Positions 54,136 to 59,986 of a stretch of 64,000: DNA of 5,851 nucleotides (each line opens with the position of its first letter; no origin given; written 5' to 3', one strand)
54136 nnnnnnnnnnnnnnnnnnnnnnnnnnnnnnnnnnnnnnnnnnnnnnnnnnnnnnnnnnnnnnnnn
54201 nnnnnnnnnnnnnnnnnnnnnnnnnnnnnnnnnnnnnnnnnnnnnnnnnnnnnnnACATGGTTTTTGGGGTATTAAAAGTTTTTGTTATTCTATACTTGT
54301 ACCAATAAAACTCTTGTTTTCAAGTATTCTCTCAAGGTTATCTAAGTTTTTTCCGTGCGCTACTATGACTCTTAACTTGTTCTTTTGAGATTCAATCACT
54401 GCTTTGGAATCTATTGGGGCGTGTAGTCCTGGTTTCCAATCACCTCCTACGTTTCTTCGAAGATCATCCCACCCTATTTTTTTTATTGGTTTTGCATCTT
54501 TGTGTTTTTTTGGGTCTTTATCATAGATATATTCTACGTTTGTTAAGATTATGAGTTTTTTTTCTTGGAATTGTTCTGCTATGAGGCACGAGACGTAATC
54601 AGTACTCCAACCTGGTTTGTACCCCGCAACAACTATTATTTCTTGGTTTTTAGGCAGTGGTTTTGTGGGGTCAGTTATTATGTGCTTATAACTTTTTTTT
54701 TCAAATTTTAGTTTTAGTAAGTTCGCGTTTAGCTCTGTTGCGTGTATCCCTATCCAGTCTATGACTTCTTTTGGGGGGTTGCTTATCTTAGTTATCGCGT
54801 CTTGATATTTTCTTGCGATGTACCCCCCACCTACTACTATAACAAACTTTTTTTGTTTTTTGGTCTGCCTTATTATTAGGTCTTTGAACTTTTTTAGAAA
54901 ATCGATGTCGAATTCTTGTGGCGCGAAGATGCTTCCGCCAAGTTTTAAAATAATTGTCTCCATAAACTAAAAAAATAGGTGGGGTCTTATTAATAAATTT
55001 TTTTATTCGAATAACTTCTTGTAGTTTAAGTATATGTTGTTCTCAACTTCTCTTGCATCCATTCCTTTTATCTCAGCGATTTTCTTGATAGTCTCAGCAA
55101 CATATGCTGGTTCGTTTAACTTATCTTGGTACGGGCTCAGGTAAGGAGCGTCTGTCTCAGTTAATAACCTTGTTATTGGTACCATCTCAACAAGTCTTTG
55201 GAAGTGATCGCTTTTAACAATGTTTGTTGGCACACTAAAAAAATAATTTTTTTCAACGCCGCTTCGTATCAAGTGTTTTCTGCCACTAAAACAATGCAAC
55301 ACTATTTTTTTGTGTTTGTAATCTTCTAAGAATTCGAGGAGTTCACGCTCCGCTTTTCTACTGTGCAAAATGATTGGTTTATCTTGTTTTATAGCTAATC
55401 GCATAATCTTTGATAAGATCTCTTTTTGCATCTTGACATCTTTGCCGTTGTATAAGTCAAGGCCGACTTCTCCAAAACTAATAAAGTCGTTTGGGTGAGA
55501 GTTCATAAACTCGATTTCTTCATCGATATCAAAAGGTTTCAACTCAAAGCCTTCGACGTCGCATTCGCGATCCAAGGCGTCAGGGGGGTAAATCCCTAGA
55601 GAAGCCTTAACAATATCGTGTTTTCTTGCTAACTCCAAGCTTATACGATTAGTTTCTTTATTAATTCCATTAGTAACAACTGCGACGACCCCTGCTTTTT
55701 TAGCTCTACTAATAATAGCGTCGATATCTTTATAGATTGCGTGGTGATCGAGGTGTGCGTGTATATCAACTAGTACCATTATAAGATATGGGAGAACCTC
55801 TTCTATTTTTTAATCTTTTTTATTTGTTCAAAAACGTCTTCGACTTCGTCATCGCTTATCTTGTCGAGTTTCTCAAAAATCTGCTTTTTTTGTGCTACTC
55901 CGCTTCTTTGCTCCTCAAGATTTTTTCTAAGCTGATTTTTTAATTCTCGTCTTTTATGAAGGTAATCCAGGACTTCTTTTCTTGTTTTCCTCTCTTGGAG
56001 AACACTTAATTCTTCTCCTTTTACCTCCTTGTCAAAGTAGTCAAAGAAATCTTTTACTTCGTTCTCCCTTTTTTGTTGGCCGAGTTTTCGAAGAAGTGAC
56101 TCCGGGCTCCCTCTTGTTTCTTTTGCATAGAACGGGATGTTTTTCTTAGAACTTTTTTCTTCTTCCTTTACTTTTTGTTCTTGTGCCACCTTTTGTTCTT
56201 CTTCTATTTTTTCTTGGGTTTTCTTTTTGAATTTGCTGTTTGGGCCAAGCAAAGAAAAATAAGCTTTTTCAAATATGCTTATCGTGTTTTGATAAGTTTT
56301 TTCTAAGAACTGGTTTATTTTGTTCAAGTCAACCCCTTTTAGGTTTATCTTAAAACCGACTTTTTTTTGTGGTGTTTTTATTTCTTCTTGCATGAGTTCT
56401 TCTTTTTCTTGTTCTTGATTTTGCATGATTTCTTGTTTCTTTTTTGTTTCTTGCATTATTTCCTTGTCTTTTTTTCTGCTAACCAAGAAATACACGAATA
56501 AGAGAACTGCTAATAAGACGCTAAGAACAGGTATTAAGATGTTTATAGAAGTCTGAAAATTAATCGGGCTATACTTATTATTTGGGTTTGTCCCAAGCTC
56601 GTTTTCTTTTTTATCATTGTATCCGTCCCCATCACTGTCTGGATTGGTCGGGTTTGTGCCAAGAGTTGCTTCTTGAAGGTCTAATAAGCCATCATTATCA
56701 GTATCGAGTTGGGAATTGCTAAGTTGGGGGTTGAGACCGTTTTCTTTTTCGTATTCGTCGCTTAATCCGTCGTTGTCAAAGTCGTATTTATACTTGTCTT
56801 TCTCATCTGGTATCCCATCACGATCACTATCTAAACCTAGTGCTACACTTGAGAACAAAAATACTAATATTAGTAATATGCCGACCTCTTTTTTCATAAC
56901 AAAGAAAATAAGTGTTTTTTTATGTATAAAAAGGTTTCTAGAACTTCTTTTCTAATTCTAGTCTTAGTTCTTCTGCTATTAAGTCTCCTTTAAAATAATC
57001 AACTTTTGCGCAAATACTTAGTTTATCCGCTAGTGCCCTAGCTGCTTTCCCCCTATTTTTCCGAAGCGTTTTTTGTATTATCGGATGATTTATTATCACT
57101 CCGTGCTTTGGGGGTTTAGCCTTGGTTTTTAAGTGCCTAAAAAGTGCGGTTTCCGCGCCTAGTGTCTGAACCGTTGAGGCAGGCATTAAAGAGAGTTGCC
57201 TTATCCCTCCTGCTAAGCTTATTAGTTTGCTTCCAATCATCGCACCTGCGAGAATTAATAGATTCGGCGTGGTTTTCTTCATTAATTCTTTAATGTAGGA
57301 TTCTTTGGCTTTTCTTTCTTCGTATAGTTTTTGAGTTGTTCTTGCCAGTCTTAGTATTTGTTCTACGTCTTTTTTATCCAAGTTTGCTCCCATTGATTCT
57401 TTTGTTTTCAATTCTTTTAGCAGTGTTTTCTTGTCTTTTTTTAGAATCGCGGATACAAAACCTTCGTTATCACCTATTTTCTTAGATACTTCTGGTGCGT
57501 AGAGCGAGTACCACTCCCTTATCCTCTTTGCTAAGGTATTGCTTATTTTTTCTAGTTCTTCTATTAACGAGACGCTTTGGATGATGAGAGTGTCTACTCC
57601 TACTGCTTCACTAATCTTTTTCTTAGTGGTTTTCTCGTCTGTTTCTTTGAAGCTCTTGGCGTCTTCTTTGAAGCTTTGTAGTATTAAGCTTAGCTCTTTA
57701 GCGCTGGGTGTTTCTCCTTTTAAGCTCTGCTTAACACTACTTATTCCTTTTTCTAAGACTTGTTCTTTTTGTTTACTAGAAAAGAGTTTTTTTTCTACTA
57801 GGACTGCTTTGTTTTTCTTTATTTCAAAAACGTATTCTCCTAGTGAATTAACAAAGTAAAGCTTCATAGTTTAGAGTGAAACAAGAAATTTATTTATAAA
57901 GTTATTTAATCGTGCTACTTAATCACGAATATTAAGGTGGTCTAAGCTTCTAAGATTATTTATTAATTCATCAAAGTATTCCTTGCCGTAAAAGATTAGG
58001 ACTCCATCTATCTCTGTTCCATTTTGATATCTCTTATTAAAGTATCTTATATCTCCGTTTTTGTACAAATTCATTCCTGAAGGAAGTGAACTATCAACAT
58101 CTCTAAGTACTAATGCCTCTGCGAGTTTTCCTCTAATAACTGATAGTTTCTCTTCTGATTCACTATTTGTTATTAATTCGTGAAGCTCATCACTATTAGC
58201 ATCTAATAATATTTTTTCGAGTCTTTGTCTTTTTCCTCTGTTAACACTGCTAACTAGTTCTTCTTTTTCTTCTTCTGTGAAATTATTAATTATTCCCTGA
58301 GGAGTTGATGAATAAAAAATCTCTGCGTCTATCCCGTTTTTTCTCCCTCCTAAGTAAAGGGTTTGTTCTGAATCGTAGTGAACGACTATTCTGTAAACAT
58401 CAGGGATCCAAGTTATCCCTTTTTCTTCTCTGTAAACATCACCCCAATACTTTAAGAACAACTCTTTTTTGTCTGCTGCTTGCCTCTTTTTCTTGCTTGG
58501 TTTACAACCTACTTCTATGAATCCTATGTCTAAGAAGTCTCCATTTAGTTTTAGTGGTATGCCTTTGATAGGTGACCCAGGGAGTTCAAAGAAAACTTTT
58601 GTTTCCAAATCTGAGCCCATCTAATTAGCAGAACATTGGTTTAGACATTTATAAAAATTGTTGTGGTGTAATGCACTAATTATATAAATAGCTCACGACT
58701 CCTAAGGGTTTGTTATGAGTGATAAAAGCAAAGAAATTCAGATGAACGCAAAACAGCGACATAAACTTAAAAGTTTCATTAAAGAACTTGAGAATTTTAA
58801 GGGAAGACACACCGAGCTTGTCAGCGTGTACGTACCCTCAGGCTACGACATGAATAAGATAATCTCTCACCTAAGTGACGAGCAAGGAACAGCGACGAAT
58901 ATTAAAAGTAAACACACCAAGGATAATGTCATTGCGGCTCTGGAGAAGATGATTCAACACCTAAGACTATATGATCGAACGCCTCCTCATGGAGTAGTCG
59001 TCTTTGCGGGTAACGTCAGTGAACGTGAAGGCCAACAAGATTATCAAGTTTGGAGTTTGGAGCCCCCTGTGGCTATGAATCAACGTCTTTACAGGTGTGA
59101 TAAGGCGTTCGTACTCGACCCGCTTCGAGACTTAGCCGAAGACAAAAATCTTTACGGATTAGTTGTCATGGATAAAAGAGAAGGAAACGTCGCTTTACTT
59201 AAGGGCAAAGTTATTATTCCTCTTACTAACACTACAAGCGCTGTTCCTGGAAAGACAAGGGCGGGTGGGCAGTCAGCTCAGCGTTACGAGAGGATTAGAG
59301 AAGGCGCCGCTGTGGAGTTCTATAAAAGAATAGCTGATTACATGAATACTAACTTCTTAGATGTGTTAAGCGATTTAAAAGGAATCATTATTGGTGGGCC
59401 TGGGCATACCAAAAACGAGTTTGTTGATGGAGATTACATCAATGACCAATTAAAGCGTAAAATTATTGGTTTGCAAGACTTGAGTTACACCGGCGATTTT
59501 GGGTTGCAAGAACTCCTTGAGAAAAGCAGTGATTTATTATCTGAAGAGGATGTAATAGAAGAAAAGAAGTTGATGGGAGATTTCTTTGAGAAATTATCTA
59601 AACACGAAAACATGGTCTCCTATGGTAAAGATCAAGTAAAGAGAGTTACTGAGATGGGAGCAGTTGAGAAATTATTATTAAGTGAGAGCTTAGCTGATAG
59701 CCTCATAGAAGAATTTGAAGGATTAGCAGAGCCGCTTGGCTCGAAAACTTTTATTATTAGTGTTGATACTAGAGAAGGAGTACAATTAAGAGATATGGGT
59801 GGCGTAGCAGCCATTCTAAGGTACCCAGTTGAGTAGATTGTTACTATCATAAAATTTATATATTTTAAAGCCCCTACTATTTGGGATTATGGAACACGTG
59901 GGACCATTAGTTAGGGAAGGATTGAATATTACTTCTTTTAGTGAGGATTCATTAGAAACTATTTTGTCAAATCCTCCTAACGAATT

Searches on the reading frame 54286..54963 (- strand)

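Call 24: search_protein_families(library=pfam, proteins=[window:54286-54963:-], max_evalue=0.001)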
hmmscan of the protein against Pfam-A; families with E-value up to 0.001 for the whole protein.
window:54286-54963:- (225 aa): 1 family
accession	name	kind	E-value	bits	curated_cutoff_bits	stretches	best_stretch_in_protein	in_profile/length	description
PF00696.33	AA_kinase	-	1.8e-30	106.9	24.9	1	3-202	2-233/234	Amino acid kinase family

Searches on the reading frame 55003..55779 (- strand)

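Call 24: search_protein_families(library=pfam, proteins=[window:55003-55779:-], max_evalue=0.001)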
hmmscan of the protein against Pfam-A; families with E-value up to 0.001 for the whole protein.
window:55003-55779:- (258 aa): 1 family
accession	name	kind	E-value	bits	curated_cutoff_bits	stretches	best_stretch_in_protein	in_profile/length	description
PF01026.27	TatD_DNase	-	3e-63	214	27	1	4-257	1-252/253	TatD related DNase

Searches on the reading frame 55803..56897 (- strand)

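Call 24: search_protein_families(library=pfam, proteins=[window:55803-56897:-], max_evalue=0.001)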
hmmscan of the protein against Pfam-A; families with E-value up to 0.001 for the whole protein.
window:55803-56897:- (364 aa): 1 family
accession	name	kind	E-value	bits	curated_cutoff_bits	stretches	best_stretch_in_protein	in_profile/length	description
PF18884.5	TSP3_bac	-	2.4e-16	59.7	25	2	87-107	1-21/22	Bacterial TSP3 repeat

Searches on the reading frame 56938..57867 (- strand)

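Call 24: search_protein_families(library=pfam, proteins=[window:56938-57867:-], max_evalue=0.001)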
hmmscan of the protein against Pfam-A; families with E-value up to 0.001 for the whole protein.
window:56938-57867:- (309 aa): 1 family
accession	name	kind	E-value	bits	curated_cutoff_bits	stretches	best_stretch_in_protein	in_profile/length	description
PF01798.23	Nop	-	5.1e-53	180.3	25.4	1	101-308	1-225/228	snoRNA binding domain, fibrillarin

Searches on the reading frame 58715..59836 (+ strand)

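Call 3: search_protein_families(library=pfam, proteins=[window:58715-59836:+], max_evalue=0.01)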
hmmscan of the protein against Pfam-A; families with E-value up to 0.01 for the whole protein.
window:58715-59836:+ (373 aa): 5 families
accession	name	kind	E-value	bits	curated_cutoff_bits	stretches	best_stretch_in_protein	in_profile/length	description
PF03464.20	eRF1_2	-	4.3e-40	137.6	27.1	1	147-277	2-133/133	eRF1 domain 2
PF03465.20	eRF1_3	-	8.1e-22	78.2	25.8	1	280-372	1-106/106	eRF1 domain 3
PF03463.20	eRF1_1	-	2.5e-15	57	23.8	1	23-140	5-122/123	eRF1 domain 1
PF18859.6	acVLRF1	-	3.2e-09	37.5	27.1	1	150-229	5-82/130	Actinobacteria/chloroflexi VLRF1 release factor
PF18854.6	baeRF_family10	-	2.3e-07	31.6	27.1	1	135-238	4-109/143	Bacterial archaeo-eukaryotic release factor family 10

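Call 4: search_protein_families(library=ncbifam, proteins=[window:58715-59836:+], max_evalue=0.01)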
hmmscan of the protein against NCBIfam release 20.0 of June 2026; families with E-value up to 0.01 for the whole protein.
window:58715-59836:+ (373 aa): 3 families
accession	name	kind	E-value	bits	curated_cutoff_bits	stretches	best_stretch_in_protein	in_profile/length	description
TIGR03676.1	aRF1_eRF1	equivalog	2.5e-126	421.8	234.7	2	15-327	2-315/403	peptide chain release factor aRF-1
TIGR00111.1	pelota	equivalog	1.9e-30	106.4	177.65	1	149-372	138-351/351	mRNA surveillance protein pelota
NF041024.1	acVLRF1_NCBI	exception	5e-09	36.1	125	1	116-229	47-158/208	acVLRF1 family peptidyl-tRNA hydrolase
